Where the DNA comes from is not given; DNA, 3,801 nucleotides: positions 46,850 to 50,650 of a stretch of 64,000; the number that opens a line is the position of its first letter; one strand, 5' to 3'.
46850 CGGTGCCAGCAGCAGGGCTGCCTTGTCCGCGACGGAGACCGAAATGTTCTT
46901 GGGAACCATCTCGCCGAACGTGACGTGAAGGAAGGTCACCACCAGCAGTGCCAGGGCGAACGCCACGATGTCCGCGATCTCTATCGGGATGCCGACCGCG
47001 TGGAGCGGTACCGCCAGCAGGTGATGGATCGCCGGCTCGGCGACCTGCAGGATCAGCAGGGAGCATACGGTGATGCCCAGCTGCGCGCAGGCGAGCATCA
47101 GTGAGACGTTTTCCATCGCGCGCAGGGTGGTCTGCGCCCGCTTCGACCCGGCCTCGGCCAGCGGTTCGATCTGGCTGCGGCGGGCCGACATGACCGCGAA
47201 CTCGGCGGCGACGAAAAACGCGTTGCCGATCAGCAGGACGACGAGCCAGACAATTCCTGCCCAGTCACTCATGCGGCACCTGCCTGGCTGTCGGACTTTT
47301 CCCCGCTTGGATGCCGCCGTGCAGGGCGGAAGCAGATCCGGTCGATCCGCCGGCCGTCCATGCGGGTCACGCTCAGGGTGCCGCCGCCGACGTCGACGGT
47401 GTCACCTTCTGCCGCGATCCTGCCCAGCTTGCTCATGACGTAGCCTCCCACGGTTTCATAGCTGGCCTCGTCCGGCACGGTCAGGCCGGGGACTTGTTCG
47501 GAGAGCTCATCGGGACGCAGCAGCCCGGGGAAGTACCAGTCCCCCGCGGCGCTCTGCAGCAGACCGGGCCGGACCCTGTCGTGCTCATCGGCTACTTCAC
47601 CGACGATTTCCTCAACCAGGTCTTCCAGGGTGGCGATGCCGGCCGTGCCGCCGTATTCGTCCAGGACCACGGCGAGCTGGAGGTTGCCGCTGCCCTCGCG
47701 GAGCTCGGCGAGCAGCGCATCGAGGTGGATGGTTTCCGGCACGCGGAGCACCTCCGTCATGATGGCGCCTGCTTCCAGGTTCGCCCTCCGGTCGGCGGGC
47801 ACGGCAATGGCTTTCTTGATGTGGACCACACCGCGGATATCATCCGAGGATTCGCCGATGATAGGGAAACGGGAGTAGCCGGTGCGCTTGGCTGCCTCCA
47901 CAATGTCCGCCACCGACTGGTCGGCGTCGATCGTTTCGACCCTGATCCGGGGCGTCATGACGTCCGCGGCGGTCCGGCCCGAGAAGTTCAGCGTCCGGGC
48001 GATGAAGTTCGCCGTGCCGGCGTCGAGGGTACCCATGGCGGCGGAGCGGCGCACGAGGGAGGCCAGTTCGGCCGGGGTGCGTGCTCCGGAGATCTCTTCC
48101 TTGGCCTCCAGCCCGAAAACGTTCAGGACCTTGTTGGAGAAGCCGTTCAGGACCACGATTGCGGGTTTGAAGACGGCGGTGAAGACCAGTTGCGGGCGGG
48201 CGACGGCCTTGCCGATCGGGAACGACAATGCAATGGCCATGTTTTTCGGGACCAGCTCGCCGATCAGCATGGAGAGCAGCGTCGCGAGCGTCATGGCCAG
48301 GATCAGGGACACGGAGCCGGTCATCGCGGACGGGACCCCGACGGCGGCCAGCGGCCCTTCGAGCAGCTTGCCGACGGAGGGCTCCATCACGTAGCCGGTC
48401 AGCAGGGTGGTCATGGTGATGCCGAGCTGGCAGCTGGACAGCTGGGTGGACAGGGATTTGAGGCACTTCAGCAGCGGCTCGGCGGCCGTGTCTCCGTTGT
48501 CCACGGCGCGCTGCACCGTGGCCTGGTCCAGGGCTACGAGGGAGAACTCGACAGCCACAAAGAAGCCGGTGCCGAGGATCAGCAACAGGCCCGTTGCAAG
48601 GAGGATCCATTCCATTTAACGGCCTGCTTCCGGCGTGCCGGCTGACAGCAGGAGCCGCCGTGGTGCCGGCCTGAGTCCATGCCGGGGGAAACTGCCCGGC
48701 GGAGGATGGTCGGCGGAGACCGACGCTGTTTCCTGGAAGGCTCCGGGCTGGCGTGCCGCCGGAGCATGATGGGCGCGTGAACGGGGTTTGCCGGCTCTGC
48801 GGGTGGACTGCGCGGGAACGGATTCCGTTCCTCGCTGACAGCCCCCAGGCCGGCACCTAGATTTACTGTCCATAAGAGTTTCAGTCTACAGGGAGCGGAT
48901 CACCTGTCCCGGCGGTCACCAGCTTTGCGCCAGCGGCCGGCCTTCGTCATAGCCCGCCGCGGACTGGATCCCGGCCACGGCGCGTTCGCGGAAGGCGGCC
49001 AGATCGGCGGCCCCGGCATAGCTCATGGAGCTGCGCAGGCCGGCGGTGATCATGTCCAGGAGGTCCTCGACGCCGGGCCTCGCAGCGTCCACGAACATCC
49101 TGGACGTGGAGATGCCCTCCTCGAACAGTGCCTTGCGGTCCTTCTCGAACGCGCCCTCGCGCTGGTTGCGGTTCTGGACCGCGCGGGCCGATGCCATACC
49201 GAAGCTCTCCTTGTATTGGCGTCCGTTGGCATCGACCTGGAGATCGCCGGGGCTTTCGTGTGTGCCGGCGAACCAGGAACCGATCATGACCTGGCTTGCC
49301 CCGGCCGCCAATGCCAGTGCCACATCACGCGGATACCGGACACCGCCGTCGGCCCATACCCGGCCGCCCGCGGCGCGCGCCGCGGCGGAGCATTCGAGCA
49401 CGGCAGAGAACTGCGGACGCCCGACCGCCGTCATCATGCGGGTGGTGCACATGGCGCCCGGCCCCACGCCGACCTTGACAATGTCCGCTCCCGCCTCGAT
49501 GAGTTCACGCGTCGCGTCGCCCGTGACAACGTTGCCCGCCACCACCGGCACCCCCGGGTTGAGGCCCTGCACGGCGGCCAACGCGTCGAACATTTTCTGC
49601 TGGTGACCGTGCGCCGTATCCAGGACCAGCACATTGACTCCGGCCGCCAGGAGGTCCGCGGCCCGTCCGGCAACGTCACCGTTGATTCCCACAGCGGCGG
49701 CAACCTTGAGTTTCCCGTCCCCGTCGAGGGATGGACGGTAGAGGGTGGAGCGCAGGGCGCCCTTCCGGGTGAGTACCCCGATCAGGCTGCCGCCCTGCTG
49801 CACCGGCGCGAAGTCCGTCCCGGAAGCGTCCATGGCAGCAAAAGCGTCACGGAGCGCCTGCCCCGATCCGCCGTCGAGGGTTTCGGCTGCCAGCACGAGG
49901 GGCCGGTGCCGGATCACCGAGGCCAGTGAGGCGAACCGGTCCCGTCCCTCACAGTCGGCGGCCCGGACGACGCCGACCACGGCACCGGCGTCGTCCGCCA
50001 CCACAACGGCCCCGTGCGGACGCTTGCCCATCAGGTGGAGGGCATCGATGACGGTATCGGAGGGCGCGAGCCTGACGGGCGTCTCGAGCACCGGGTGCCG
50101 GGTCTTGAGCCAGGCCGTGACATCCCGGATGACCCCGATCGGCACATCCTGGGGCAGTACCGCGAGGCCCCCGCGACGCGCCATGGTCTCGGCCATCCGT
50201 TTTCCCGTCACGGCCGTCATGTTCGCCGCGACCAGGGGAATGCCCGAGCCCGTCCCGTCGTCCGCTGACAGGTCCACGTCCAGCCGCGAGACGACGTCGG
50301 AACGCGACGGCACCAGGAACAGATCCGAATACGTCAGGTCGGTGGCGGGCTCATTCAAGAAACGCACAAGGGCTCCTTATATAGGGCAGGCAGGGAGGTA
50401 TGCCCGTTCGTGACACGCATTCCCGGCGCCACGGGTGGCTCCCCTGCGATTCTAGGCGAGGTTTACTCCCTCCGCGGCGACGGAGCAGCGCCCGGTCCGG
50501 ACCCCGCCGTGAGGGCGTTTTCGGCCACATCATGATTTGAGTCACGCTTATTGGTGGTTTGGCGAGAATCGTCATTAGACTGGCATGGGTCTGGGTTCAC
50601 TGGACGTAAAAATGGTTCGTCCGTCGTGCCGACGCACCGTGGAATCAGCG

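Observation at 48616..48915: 300-nt non-coding, highly structured leader ahead of the tandem CNNM/CorC genes: candidate unclassified riboswitch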

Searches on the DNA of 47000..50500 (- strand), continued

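Call 93: search_with_rna_model(model_id=R1, sources=[window, L001, L002, L003, L004, L005, L006, L007, L008, L009, L011, L014, L015, L016, L018, L019, L020, L022, L023, L024, L025, L026, L027, L029, L031, L032, L033, L034, L035, L036, L038, L039, L040, L042, L043, L044, L045, L046, L047, L048, L049, L051, L053, L054, L055, L056, L057, L059, L060, L061, L063, L064, L065, L066, L067, L068, L070, L071, L072, L073, L075, L078, L087, L092, L094, L097, L121, L135, L154, L155, L162, L164, L181, L189], max_evalue=0.00001, make_alignment=true)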
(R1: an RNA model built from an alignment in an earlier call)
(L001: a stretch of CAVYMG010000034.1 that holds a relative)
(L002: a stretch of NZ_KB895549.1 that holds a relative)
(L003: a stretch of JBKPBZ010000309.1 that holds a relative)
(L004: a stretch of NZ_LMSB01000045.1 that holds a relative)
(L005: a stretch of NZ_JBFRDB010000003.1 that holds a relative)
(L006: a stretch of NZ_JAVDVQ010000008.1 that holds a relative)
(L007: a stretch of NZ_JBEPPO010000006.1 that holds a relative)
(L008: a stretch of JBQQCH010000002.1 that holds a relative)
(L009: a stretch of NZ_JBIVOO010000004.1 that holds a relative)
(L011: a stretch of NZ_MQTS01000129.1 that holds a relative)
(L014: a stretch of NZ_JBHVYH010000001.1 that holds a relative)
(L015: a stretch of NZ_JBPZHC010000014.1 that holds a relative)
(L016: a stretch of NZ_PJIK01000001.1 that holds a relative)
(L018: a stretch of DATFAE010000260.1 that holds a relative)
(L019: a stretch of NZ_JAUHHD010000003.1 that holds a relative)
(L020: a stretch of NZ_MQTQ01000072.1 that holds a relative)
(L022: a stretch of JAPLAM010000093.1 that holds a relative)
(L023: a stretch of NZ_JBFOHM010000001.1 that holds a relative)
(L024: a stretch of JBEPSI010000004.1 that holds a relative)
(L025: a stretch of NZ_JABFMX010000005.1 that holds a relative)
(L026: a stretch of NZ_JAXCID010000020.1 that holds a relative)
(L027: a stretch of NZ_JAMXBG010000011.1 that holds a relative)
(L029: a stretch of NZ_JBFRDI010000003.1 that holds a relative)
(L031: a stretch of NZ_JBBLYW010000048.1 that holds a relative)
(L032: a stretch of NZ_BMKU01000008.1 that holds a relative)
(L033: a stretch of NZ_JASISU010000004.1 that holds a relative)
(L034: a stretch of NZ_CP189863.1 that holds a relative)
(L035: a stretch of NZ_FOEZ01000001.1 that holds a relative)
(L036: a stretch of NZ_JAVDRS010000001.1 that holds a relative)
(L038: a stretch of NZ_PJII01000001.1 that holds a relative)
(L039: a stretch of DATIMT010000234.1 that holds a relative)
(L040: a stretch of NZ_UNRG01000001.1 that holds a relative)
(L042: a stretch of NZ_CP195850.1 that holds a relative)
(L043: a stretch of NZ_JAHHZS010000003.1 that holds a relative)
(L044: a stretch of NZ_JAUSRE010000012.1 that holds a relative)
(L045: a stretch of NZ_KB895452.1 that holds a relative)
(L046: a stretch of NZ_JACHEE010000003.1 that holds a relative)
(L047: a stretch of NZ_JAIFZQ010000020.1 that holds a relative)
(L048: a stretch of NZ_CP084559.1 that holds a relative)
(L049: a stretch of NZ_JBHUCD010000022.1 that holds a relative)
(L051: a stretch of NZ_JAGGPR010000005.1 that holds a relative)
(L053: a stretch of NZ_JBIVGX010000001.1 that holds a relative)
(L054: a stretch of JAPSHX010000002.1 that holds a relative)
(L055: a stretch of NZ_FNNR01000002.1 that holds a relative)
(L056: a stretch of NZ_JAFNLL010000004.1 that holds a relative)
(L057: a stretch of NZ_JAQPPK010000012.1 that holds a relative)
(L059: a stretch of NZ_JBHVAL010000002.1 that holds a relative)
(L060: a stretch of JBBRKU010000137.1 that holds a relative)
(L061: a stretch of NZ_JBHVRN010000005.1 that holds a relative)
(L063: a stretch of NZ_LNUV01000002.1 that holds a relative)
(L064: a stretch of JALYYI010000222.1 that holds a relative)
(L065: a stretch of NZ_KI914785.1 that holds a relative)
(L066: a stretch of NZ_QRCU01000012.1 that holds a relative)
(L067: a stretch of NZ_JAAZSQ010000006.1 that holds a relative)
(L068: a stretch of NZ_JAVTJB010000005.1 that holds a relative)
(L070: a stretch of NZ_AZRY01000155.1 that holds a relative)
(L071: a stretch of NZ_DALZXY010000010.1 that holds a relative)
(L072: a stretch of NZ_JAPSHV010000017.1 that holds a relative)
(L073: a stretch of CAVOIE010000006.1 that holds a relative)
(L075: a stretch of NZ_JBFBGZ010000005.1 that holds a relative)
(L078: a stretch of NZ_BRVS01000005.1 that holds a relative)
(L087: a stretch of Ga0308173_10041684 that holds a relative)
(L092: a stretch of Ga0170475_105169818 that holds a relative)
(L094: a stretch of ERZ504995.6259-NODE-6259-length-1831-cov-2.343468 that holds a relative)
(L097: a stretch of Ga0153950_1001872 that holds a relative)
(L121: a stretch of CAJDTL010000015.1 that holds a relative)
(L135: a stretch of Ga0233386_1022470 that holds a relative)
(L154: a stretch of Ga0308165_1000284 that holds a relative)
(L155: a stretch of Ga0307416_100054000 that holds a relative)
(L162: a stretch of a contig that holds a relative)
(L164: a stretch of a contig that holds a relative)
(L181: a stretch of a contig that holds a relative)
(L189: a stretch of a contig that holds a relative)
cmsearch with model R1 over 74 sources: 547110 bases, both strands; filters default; matches with E-value up to 0.00001: 74.
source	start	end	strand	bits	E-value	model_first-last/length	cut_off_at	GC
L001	2743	2851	+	117.8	1.2e-26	1-109/109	no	0.63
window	48765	48873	-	117.5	1.3e-26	1-109/109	no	0.64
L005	2773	2881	+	116.1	3e-26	1-109/109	no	0.62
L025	2761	2869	+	115.4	4.6e-26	1-109/109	no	0.65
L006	2740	2848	+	115.2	5.1e-26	1-109/109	no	0.62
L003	2742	2850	+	115.1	5.5e-26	1-109/109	no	0.62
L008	2761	2869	+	115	5.8e-26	1-109/109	no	0.64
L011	2205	2313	+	114.8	6.5e-26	1-109/109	no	0.61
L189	1857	1965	+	114.8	6.5e-26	1-109/109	no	0.65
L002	2752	2860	+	114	1e-25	1-109/109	no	0.62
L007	2707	2815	+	113.5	1.4e-25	1-109/109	no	0.63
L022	2761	2869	+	113.1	1.7e-25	1-109/109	no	0.64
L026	2713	2821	+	113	1.8e-25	1-109/109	no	0.64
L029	2770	2878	+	112.3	2.6e-25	1-109/109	no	0.64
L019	2743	2851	+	111.3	4.8e-25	1-109/109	no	0.66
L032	2749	2857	+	110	9.9e-25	1-109/109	no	0.65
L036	2770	2878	+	109.4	1.4e-24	1-109/109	no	0.6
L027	2770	2878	+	109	1.8e-24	1-109/109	no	0.61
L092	1057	1165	+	108.3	2.5e-24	1-109/109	no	0.61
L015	2782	2890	+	108.1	3e-24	1-109/109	no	0.65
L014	2720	2828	+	107.5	4.1e-24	1-109/109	no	0.63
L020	2740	2848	+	106.4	7.7e-24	1-109/109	no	0.63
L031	2226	2334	+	104.8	1.9e-23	1-109/109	no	0.64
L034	2690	2798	+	104.7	2.1e-23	1-109/109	no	0.6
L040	2752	2857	+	104.1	2.8e-23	1-109/109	no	0.66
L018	2634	2742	+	103.9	3.2e-23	1-109/109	no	0.65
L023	2746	2854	+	102.2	8.6e-23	1-109/109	no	0.66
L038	2752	2857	+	101.5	1.3e-22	1-109/109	no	0.67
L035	2737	2842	+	100.9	1.8e-22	1-109/109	no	0.66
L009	2749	2857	+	99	5.2e-22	1-109/109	no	0.63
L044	2752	2860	+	98.5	7.3e-22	1-109/109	no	0.67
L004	2755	2860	+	98.2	8.4e-22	1-109/109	no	0.65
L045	2761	2869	+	98.1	9.2e-22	1-109/109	no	0.67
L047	2752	2860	+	97.7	1.1e-21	1-109/109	no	0.67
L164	221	329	-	96.8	1.9e-21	1-109/109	no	0.67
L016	2761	2866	+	96.6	2.1e-21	1-109/109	no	0.63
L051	2761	2869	+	95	5.2e-21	1-109/109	no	0.62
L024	2761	2869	+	94.8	5.9e-21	1-109/109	no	0.63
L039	2755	2863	+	94.4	7.3e-21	1-109/109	no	0.67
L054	2761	2869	+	94.2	8.2e-21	1-109/109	no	0.63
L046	2759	2867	+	94.2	8.5e-21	1-109/109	no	0.65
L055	2761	2869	+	93.5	1.3e-20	1-109/109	no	0.62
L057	2761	2869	+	93.3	1.4e-20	1-109/109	no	0.63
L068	2761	2869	+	93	1.6e-20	1-109/109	no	0.61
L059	2761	2869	+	92.5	2.2e-20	1-109/109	no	0.61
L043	2762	2870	+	91.3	4.4e-20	1-109/109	no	0.65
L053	2761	2869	+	90.3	7.9e-20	1-109/109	no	0.64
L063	2761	2869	+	89.7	1.1e-19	1-109/109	no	0.61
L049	2761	2869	+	89.5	1.2e-19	1-109/109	no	0.65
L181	3030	3138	-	88.5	2.2e-19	1-109/109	no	0.64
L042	2762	2870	+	88.1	2.7e-19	1-109/109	no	0.62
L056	2764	2872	+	87.4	4.1e-19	1-109/109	no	0.62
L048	2759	2867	+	87.2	4.6e-19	1-109/109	no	0.63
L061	2761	2869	+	84.5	2.1e-18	1-109/109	no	0.63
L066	2782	2890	+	82.9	5.5e-18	1-109/109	no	0.65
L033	2747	2852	+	78.8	5.7e-17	1-109/109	no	0.65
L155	329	434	-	73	1.5e-15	1-109/109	no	0.61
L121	1233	1338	-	71.4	3.7e-15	1-109/109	no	0.62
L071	2778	2874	+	69.7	1e-14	1-109/109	no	0.69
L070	2732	2831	+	67.1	4.4e-14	1-109/109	no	0.67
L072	2687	2801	+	66.3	7e-14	1-109/109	no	0.65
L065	2657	2771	+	66.1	7.9e-14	1-109/109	no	0.68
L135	1029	1122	-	65.8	9.4e-14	1-109/109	no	0.65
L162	506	602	+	65.8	9.6e-14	1-109/109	no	0.71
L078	2780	2885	+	65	1.5e-13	1-109/109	no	0.64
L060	2804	2897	+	64.6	1.8e-13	1-109/109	no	0.68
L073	2770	2902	+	64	2.7e-13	1-109/109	no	0.66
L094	104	200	+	63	4.6e-13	1-109/109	no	0.68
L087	2835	2928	+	63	4.8e-13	1-109/109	no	0.67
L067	2768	2876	+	62.5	6.3e-13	1-109/109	no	0.7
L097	4726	4834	-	62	8.2e-13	1-109/109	no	0.68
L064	2804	2897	+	61.8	9.5e-13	1-109/109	no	0.7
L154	1068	1176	-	61.6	1e-12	1-109/109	no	0.72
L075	2758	2902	+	60.1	2.4e-12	1-109/109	no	0.7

Alignment A4: 74 matches aligned to the model, 182 columns, each read 5' to 3' on its own strand. Consensus structure (alignment columns), stored with it:
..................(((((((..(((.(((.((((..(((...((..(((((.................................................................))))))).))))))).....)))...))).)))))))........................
